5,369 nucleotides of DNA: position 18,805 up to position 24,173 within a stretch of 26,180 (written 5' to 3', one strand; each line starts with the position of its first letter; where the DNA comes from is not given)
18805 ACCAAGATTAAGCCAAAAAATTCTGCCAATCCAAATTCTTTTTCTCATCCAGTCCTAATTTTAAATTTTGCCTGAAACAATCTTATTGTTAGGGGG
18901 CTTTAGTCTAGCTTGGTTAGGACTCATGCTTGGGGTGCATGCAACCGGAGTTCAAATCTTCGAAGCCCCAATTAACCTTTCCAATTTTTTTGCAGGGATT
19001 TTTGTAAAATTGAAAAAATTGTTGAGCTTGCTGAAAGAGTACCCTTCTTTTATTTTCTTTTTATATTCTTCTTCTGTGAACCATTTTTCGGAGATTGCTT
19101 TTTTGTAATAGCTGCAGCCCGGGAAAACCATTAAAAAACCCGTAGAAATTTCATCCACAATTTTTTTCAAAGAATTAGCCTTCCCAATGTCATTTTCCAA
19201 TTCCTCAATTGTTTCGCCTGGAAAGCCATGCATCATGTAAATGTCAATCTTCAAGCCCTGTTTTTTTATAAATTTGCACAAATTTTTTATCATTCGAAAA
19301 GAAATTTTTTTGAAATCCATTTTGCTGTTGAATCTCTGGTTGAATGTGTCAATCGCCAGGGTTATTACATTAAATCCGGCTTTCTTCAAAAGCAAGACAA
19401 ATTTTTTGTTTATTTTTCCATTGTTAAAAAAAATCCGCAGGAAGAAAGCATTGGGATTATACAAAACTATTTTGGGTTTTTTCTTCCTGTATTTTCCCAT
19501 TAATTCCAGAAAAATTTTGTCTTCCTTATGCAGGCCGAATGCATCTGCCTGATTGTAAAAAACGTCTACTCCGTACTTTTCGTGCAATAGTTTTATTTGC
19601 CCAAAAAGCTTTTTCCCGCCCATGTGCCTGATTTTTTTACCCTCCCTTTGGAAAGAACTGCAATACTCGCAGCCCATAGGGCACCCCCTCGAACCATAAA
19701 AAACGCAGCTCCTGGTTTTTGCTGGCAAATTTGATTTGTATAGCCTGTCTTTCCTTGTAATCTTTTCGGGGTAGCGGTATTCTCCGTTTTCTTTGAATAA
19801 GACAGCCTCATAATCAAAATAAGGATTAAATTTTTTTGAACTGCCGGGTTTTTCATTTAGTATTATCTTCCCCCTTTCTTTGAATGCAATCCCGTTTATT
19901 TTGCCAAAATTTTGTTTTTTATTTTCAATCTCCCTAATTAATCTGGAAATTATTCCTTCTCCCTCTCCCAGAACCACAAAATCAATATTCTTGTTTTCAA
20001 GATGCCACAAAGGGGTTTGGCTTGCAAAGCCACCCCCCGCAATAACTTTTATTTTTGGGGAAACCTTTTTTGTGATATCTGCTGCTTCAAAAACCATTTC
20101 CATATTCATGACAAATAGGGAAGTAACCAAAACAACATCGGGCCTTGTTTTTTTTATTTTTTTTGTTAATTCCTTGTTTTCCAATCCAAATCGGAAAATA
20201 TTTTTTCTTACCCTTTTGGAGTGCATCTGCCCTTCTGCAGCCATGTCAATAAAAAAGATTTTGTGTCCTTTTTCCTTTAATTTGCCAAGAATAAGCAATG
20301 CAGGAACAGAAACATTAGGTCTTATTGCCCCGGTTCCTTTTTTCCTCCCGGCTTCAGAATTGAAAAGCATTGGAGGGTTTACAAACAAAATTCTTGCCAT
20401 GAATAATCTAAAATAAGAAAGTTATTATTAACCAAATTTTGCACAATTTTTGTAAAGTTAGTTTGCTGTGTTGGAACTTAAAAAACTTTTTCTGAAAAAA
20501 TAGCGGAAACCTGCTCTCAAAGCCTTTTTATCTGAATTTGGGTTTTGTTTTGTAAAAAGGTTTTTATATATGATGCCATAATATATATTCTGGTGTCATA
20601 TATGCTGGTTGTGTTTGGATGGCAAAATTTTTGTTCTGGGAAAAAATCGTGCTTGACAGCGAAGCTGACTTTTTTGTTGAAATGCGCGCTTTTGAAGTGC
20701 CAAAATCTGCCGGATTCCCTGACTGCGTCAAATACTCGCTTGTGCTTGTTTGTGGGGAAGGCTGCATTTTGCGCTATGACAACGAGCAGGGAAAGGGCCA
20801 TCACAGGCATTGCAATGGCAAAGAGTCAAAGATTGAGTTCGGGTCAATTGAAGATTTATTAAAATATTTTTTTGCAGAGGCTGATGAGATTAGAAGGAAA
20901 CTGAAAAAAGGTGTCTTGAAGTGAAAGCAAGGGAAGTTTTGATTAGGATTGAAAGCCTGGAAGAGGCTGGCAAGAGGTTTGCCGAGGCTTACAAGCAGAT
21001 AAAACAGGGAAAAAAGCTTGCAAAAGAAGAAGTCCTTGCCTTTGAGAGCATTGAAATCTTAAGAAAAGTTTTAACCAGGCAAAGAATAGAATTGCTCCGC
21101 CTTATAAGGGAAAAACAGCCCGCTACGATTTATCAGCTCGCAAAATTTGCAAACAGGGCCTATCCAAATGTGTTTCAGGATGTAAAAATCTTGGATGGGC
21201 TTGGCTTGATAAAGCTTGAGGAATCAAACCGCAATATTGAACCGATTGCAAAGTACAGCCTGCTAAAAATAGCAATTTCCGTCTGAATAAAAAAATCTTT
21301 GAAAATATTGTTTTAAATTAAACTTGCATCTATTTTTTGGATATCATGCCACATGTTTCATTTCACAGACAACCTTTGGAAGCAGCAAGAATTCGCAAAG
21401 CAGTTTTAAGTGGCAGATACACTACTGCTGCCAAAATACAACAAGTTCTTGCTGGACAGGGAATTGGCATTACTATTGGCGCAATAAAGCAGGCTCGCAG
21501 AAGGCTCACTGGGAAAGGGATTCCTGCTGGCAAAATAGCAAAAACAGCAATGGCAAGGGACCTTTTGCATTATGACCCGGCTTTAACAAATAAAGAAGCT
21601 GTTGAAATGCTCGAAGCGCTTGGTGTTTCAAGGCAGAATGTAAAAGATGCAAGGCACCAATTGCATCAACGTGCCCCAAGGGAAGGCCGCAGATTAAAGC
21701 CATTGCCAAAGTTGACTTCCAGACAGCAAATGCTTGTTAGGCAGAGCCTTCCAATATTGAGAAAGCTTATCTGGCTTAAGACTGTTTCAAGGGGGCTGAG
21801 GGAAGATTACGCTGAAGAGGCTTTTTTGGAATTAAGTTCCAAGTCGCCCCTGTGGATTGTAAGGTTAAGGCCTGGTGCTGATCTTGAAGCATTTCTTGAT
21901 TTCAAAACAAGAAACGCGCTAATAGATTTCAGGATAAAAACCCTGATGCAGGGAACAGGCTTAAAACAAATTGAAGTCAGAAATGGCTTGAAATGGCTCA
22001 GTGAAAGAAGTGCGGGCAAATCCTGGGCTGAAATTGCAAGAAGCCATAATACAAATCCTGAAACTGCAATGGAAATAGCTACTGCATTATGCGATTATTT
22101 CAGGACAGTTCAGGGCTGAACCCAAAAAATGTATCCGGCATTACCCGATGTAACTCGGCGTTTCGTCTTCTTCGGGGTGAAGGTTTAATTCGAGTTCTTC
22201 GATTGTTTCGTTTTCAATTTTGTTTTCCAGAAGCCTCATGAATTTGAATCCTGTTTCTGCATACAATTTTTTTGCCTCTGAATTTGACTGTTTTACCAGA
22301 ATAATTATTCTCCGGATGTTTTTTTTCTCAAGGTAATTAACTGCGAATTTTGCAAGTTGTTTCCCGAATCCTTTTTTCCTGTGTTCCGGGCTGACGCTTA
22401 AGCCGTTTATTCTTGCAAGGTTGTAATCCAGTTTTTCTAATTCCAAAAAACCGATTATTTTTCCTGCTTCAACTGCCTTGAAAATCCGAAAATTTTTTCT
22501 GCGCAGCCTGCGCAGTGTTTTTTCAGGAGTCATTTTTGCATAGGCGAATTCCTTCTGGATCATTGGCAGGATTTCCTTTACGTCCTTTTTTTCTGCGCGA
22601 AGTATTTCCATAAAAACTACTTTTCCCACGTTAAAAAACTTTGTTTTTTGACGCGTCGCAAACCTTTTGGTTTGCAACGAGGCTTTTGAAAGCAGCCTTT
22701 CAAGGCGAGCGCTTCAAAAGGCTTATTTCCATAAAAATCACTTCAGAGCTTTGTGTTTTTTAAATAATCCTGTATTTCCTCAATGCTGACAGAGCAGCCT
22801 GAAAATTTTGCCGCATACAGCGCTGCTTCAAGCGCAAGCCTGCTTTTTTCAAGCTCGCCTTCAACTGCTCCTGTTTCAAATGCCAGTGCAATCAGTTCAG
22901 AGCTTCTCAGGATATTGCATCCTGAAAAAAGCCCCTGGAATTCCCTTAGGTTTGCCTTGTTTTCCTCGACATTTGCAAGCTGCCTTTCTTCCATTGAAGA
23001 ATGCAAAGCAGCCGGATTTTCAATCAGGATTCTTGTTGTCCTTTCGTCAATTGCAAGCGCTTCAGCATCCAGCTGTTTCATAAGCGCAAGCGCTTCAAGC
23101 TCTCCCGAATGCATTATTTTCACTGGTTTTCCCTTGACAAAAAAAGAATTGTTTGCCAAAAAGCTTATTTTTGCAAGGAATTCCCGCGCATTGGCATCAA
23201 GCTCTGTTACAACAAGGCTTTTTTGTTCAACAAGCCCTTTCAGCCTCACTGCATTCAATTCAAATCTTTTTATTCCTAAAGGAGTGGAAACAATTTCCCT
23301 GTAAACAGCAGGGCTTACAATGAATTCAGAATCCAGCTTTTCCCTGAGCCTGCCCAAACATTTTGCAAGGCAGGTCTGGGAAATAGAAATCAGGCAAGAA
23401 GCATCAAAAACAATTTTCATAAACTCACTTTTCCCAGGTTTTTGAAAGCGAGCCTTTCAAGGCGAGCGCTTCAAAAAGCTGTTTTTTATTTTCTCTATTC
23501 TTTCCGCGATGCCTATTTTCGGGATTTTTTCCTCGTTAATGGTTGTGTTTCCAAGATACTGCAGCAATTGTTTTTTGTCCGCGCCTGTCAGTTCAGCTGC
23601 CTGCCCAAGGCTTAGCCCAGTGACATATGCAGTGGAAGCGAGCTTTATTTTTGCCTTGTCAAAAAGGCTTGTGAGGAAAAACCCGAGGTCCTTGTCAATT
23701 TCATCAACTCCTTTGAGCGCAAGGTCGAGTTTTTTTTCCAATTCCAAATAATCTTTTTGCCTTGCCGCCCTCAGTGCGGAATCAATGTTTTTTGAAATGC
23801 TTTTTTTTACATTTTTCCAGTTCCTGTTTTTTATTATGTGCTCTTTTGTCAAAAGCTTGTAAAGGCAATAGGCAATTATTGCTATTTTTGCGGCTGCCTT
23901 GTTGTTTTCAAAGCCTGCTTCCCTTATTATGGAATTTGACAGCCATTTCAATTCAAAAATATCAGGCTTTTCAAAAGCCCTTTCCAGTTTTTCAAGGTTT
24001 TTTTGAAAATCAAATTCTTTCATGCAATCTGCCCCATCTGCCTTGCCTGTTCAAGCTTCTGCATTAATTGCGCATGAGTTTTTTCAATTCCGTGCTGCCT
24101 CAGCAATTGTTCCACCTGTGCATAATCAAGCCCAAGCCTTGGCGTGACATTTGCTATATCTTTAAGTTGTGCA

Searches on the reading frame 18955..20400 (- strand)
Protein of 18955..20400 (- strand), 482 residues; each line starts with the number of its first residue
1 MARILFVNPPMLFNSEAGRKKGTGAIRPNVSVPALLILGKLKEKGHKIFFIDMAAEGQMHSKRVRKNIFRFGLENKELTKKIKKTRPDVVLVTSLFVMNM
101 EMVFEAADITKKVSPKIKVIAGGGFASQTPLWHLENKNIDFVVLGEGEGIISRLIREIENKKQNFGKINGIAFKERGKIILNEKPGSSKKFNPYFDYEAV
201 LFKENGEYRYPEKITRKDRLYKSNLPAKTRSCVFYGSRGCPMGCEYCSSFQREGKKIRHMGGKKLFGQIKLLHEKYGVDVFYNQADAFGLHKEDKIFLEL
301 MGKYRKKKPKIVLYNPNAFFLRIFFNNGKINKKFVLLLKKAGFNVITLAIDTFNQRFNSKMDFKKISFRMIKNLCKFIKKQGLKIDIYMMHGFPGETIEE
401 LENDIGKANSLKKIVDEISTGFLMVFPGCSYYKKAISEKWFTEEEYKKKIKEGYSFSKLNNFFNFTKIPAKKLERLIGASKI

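Call 68: search_protein_families(library=pfam, proteins=[window:18955-20400:-], max_evalue=0.001)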
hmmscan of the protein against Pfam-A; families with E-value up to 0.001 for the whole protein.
window:18955-20400:- (482 aa): 2 families
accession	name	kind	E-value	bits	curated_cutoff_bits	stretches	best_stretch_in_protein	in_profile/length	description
PF04055.27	Radical_SAM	-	2.5e-17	64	29.5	1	237-405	4-163/166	Radical SAM superfamily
PF02310.24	B12-binding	-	2.8e-14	53.4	32.1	1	34-154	17-120/121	B12 binding domain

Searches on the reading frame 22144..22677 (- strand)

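Call 68: search_protein_families(library=pfam, proteins=[window:22144-22677:-], max_evalue=0.001)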
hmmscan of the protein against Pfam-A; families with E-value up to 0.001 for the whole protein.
window:22144-22677:- (178 aa): 8 families
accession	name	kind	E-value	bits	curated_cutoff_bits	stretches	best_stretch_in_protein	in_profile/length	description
PF00583.31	Acetyltransf_1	-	7.9e-17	62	20.7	1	41-144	9-116/116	Acetyltransferase (GNAT) family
PF13673.13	Acetyltransf_10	-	8.4e-16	58.6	23.6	1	42-147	11-110/128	Acetyltransferase (GNAT) domain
PF13508.13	Acetyltransf_7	-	9.5e-13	48.8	27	1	63-145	3-83/84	Acetyltransferase (GNAT) domain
PF13420.13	Acetyltransf_4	-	1.6e-10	41.7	24.3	1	44-155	27-145/155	Acetyltransferase (GNAT) domain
PF08445.16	FR47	-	2.9e-07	30.8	22.1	1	88-146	22-79/86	FR47-like protein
PF13302.13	Acetyltransf_3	-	1.2e-05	26.4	25.4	1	48-145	31-138/138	Acetyltransferase (GNAT) domain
PF14542.12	Acetyltransf_CG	-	1.9e-05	25.1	30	1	70-122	7-59/80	GCN5-related N-acetyl-transferase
PF13527.13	Acetyltransf_9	-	0.00081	19.8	25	0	28-122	5-107/127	Acetyltransferase (GNAT) domain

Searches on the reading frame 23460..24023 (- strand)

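Call 68: search_protein_families(library=pfam, proteins=[window:23460-24023:-], max_evalue=0.001)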
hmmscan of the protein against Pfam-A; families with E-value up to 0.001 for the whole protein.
window:23460-24023:- (188 aa): 1 family
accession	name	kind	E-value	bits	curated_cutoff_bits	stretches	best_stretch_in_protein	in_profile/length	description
PF03683.19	UPF0175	-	0.00031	20.8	27.9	1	121-162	17-59/75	Uncharacterised protein family (UPF0175)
